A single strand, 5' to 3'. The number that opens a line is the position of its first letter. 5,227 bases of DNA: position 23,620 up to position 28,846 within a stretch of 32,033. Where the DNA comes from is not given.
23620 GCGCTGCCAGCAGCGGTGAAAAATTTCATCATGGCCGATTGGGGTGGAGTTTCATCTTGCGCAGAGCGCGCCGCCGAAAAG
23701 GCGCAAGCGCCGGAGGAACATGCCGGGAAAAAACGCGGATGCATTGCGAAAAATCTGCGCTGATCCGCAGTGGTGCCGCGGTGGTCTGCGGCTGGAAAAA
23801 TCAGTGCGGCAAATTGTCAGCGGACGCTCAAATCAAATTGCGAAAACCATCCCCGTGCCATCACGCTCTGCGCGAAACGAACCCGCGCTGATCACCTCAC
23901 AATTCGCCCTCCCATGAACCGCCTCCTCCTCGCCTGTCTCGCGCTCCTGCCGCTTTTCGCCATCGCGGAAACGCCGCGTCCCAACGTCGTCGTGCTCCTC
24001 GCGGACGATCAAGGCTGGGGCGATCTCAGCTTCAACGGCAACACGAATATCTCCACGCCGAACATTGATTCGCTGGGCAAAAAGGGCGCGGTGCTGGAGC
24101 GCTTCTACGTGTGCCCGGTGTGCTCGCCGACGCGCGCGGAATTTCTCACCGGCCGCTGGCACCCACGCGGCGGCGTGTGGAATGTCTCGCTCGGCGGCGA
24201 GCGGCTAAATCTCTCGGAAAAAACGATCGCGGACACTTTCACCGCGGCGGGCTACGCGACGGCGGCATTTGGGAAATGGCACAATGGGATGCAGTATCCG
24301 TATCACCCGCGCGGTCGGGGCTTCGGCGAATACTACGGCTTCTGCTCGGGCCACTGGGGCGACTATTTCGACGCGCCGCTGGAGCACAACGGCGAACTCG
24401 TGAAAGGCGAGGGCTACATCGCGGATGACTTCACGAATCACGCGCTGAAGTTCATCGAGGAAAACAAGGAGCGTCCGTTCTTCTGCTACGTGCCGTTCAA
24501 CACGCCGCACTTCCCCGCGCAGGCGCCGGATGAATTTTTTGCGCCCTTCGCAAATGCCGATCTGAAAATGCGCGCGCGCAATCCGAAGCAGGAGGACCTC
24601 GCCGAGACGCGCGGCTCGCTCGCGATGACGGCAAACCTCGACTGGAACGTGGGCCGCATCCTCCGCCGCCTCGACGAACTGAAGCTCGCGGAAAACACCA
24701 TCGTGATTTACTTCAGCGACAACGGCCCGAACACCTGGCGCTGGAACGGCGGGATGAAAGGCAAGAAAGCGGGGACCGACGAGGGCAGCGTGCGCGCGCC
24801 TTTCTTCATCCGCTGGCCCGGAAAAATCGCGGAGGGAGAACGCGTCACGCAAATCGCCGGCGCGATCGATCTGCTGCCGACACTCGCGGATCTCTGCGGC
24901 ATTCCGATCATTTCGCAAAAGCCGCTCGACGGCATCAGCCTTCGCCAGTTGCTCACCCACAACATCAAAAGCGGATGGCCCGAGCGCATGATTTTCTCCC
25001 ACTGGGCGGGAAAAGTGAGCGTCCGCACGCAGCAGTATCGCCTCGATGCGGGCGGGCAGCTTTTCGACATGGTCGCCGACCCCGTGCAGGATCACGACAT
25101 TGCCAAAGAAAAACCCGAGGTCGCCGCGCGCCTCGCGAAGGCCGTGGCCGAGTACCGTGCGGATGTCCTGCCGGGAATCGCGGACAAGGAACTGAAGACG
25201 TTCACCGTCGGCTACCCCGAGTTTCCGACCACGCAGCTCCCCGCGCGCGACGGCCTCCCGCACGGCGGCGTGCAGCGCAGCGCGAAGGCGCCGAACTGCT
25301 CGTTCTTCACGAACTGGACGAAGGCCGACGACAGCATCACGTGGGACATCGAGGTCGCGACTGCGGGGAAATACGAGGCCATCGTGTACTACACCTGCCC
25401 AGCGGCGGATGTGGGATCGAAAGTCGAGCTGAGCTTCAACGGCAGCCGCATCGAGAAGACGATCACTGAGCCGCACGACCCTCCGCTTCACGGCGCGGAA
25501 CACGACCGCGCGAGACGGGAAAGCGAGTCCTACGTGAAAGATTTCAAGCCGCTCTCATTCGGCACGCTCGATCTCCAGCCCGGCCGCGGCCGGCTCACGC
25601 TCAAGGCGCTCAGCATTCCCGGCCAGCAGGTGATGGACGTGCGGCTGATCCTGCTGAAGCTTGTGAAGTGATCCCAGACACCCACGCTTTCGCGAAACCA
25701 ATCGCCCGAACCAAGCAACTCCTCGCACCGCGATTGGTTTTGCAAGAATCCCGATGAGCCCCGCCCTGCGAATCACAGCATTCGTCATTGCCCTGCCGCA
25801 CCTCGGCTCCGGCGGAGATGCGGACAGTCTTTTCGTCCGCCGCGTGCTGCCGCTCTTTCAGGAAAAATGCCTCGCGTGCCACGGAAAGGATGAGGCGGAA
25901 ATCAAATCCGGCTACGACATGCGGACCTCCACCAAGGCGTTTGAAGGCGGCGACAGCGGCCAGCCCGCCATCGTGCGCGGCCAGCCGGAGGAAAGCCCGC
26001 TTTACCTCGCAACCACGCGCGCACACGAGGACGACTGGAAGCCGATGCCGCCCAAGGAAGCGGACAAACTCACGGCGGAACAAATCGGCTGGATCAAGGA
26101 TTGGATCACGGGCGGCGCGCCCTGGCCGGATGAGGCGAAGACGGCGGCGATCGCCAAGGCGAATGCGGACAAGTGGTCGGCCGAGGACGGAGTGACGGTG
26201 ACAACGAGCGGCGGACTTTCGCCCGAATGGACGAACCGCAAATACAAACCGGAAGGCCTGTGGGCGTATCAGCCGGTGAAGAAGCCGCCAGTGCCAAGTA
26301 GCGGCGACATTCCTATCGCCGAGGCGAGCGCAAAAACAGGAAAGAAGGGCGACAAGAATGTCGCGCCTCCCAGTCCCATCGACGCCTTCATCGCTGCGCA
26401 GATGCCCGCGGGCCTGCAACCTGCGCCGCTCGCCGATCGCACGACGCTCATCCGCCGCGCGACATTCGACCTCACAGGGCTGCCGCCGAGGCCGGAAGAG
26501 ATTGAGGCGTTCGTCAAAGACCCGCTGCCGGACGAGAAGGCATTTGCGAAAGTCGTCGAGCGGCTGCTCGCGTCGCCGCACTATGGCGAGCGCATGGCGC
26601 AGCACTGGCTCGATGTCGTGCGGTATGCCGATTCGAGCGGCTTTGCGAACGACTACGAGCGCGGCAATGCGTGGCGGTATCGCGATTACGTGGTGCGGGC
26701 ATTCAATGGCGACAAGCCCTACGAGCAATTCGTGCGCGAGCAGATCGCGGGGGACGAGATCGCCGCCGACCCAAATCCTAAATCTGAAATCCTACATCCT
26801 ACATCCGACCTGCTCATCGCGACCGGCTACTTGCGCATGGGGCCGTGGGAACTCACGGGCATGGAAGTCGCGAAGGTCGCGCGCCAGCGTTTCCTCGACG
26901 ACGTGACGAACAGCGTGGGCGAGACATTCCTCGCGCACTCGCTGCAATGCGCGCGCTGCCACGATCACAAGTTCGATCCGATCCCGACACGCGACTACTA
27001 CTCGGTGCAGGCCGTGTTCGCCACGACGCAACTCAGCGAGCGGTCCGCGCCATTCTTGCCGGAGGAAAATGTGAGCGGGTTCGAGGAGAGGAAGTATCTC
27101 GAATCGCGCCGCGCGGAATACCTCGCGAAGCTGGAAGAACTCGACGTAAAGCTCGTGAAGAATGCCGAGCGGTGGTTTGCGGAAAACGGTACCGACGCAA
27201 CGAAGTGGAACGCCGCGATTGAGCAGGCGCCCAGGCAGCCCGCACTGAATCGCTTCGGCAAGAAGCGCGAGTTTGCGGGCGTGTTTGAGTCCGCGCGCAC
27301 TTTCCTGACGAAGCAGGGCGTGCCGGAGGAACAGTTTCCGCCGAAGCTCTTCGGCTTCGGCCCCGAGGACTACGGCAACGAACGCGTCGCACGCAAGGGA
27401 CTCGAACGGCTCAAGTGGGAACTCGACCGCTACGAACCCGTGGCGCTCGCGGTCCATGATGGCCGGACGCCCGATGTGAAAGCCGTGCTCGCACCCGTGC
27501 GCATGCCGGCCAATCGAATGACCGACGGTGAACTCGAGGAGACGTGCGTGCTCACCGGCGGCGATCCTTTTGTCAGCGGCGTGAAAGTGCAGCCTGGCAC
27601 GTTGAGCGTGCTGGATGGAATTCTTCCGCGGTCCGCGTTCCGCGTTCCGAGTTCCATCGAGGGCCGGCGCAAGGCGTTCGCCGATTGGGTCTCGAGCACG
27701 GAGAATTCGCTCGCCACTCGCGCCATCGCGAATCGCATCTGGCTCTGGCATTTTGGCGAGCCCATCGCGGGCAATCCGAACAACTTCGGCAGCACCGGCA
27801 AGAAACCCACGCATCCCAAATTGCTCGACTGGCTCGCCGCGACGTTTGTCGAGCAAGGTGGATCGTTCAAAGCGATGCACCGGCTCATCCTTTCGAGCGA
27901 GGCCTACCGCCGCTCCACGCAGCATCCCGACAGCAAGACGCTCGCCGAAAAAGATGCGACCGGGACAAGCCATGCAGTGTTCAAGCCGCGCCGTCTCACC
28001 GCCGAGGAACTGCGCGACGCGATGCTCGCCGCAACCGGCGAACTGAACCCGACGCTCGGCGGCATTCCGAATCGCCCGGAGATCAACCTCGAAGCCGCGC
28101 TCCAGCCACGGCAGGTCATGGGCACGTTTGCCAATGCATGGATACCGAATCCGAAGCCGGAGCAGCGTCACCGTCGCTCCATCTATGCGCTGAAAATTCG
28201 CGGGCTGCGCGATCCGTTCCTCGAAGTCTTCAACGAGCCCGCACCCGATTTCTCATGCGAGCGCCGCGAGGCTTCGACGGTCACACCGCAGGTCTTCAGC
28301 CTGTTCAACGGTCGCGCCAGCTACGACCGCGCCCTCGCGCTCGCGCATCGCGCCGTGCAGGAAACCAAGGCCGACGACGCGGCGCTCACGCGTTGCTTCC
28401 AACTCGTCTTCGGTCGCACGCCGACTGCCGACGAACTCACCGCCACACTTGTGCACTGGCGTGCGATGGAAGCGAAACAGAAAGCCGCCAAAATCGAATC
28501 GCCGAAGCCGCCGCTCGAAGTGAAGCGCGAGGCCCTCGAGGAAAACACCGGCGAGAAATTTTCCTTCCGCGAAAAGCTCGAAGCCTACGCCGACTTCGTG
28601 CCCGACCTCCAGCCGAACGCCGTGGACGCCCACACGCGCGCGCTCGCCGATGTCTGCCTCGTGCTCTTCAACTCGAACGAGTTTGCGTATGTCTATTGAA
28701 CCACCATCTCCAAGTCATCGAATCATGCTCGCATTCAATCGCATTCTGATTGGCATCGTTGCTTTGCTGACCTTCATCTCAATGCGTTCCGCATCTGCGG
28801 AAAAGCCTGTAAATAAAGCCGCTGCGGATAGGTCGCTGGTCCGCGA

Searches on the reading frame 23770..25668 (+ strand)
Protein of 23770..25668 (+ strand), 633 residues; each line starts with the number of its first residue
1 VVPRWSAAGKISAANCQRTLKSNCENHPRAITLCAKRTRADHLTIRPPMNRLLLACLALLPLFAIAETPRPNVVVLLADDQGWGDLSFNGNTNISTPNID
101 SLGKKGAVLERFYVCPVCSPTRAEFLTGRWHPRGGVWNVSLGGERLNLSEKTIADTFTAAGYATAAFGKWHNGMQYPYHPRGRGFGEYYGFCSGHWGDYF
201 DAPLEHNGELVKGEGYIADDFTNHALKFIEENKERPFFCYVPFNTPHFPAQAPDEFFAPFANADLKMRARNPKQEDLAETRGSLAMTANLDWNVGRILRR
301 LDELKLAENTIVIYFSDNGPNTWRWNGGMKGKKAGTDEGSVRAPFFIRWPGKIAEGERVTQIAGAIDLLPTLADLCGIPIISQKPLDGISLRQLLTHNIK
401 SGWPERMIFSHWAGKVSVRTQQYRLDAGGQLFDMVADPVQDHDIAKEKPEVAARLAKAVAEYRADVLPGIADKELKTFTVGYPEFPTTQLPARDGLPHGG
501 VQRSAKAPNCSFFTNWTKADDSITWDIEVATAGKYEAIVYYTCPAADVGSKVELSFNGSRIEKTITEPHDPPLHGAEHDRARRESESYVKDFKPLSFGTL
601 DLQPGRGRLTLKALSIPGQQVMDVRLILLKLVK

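Call 35: search_protein_families(library=pfam, proteins=[window:23770-25668:+], max_evalue=0.001)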
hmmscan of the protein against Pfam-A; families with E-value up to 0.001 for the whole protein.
window:23770-25668:+ (633 aa): 2 families
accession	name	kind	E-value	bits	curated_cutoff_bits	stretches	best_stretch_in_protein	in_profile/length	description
PF00884.28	Sulfatase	-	1.2e-55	189.4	25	1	71-378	1-301/301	Sulfatase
PF16347.10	SGSH_C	-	6.6e-10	39.8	29.3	1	338-460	13-149/154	N-sulphoglucosamine sulphohydrolase, C-terminal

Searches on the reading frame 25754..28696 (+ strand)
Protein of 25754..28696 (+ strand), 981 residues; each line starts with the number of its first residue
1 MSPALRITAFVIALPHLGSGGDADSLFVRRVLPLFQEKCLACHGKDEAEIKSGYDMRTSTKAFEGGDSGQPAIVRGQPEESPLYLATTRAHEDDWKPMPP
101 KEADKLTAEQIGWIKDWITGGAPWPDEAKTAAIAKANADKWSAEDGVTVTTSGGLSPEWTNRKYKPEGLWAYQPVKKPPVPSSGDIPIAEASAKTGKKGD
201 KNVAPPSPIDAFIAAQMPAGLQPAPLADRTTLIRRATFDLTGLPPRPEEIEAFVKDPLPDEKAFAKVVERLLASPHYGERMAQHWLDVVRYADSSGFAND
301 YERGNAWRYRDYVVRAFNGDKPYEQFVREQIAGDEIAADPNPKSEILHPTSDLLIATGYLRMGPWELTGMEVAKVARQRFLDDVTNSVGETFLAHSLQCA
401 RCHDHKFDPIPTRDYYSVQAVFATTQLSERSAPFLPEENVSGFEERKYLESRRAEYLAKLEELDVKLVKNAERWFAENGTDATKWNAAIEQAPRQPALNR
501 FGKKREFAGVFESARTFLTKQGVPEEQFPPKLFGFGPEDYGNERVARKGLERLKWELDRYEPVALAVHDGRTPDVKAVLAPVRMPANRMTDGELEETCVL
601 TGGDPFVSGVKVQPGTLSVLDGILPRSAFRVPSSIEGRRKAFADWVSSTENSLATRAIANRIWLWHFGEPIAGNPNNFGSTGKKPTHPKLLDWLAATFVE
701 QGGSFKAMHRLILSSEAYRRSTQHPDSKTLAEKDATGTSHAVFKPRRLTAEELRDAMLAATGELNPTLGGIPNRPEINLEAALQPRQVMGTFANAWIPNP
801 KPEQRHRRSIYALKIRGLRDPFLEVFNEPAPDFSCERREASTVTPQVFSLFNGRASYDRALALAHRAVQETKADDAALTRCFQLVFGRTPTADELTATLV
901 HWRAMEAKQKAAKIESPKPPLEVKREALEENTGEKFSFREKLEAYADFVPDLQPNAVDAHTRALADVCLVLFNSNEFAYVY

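Call 3: search_protein_families(library=pfam, proteins=[window:25754-28696:+], max_evalue=10)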
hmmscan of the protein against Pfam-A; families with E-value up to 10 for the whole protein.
window:25754-28696:+ (981 aa): 7 families
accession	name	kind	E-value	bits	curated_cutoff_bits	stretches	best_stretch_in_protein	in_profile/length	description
PF07583.16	PSCyt2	-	9.4e-80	267.9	29.8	1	208-426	1-208/209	Protein of unknown function (DUF1549)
PF07587.16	PSD1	-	5.5e-70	236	28.5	1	638-898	1-240/244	Protein of unknown function (DUF1553)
PF07635.16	PSCyt1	-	8.6e-13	49.1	22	1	39-102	1-59/59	Planctomycete cytochrome C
PF13442.11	Cytochrome_CBB3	-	3.4e-06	27.7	27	1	34-118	9-68/68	Cytochrome C oxidase, cbb3-type, subunit III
PF00034.26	Cytochrom_C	-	0.0021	19.8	21.3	1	34-118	7-86/90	Cytochrome c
PF11845.13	Tll0287-like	-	0.17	12.8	24.1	1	29-54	94-122/144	Tll0287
PF14522.11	Cytochrome_C7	-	0.21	11.9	24.8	0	395-407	12-24/67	Cytochrome c7 and related cytochrome c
